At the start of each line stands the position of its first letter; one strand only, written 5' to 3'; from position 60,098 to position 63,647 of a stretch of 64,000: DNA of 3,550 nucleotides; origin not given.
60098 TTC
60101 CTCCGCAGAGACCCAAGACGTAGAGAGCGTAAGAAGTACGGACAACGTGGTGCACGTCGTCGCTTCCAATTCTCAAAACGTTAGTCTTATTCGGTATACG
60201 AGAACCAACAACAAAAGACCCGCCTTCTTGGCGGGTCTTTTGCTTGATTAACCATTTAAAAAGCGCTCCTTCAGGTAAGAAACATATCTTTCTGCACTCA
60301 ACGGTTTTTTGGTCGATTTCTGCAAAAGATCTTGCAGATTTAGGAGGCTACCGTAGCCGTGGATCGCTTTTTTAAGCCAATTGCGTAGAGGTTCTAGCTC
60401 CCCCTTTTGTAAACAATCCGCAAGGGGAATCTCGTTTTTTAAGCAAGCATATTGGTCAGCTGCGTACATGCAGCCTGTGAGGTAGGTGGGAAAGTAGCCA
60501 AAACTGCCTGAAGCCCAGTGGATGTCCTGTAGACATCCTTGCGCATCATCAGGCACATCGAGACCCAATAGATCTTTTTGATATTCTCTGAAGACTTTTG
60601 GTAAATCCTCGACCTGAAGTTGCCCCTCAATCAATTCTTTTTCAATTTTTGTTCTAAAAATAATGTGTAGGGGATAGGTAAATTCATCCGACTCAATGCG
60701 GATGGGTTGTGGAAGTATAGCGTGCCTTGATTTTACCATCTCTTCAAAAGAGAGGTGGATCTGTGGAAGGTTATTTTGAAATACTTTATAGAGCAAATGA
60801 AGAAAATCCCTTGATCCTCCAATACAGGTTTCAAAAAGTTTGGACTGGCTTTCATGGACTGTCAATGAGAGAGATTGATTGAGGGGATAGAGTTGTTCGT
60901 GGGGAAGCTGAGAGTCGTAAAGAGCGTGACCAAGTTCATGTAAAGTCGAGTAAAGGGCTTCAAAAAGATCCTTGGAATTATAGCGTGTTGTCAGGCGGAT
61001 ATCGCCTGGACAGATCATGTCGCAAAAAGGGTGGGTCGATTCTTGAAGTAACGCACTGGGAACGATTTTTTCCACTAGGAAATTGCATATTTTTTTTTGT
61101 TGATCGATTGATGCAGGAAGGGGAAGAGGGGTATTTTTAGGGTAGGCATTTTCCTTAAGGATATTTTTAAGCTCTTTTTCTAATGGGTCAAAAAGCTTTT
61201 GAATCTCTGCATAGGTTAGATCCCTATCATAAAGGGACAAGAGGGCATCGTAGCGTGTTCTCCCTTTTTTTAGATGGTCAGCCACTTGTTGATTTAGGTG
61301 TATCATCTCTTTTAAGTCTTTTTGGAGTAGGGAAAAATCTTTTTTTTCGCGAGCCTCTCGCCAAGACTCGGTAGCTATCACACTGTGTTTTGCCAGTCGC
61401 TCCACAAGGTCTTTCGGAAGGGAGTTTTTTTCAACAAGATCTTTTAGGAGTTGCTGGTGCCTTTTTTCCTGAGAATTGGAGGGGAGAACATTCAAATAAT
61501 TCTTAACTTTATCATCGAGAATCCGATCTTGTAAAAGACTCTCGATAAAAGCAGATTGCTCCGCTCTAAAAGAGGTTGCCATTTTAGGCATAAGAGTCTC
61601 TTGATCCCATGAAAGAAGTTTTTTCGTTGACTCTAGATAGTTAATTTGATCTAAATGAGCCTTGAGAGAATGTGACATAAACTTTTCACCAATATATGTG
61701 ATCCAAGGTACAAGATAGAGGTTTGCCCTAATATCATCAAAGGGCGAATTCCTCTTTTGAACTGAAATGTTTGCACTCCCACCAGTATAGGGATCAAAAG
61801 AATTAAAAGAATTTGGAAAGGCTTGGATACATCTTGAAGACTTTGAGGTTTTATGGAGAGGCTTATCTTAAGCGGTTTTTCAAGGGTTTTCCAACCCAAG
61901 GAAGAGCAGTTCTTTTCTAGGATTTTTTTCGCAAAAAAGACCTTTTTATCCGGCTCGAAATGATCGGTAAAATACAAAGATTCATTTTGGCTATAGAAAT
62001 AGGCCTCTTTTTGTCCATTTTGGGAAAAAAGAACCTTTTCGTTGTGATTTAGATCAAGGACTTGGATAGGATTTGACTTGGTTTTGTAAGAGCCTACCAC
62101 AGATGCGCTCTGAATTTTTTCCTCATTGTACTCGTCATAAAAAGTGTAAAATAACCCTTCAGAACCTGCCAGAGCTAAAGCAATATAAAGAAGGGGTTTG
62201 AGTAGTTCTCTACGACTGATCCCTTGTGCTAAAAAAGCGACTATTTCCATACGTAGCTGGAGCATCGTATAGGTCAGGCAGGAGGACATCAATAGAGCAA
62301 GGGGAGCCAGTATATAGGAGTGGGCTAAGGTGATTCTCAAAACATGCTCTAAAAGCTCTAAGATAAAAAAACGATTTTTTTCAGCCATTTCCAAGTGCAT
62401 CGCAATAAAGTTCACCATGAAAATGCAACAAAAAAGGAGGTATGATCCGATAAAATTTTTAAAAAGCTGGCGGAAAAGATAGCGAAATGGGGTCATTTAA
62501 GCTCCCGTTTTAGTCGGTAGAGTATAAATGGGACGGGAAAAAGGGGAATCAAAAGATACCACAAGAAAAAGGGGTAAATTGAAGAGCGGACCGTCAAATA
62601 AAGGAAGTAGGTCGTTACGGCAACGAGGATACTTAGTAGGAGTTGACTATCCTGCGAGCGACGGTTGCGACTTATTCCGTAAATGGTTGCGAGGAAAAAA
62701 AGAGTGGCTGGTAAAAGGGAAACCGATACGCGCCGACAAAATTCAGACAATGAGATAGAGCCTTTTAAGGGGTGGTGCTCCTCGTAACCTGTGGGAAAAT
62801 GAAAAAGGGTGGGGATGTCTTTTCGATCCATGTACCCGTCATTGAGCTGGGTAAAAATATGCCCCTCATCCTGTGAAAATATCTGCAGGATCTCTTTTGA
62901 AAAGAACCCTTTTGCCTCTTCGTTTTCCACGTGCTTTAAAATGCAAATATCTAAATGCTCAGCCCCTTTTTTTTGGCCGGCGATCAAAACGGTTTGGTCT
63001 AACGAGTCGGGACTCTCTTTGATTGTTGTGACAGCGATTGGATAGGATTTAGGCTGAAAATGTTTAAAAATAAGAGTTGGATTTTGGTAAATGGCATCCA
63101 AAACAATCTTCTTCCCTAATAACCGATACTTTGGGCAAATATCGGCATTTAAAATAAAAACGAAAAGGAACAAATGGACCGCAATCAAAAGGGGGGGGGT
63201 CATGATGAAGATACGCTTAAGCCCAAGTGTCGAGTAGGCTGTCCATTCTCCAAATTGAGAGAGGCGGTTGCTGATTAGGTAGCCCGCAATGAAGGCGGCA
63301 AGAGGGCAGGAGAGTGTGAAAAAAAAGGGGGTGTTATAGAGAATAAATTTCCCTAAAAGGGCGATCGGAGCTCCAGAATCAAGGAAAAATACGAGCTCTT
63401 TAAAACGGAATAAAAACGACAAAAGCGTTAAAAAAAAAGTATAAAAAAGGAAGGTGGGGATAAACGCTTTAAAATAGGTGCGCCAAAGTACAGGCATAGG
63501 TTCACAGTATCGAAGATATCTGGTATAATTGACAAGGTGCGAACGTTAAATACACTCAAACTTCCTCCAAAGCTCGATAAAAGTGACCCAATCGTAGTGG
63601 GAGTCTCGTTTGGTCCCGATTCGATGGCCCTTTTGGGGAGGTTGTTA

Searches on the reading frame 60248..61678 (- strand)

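Call 68: search_protein_families(library=pfam, proteins=[window:60248-61678:-], max_evalue=0.00001)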
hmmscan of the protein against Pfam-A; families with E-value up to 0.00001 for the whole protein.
window:60248-61678:- (476 aa): 1 family
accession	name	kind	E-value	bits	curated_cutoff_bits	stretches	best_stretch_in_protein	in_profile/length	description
PF02074.21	Peptidase_M32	-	2e-135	452.7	25.1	1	5-473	2-489/489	Carboxypeptidase Taq (M32) metallopeptidase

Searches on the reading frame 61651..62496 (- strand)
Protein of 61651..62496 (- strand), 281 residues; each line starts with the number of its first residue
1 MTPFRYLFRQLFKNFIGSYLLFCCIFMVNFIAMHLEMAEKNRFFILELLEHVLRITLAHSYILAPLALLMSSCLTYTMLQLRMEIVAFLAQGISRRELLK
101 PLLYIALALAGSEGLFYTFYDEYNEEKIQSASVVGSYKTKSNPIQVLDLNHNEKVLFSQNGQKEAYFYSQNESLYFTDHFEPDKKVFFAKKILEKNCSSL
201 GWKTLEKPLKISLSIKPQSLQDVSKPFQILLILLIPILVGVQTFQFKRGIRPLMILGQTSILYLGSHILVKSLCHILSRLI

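Call 79: search_protein_families(library=pfam, proteins=[window:61651-62496:-], max_evalue=0.000001)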
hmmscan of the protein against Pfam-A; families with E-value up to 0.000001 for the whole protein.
window:61651-62496:- (281 aa): 1 family
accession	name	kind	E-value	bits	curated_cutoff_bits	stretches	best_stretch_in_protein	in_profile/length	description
PF03739.19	LptF_LptG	-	2.6e-14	53.5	27.9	1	5-111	1-107/353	Lipopolysaccharide export system permease LptF/LptG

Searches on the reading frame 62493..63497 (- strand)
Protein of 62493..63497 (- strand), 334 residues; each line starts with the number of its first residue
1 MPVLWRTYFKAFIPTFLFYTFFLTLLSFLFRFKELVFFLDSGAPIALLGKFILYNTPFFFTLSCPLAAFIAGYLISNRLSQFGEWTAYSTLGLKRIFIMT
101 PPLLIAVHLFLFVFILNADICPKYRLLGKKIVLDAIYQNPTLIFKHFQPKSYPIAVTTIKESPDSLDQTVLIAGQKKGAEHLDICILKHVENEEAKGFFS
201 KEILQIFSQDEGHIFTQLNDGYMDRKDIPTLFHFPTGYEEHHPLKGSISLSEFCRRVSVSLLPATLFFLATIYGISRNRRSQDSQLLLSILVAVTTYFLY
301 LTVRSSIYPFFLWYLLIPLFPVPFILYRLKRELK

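Call 79: search_protein_families(library=pfam, proteins=[window:62493-63497:-], max_evalue=0.000001)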
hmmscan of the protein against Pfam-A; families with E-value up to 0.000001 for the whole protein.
window:62493-63497:- (334 aa): 1 family
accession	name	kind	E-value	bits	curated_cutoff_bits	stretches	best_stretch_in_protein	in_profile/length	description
PF03739.19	LptF_LptG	-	4e-27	95.6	27.9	1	7-145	2-141/353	Lipopolysaccharide export system permease LptF/LptG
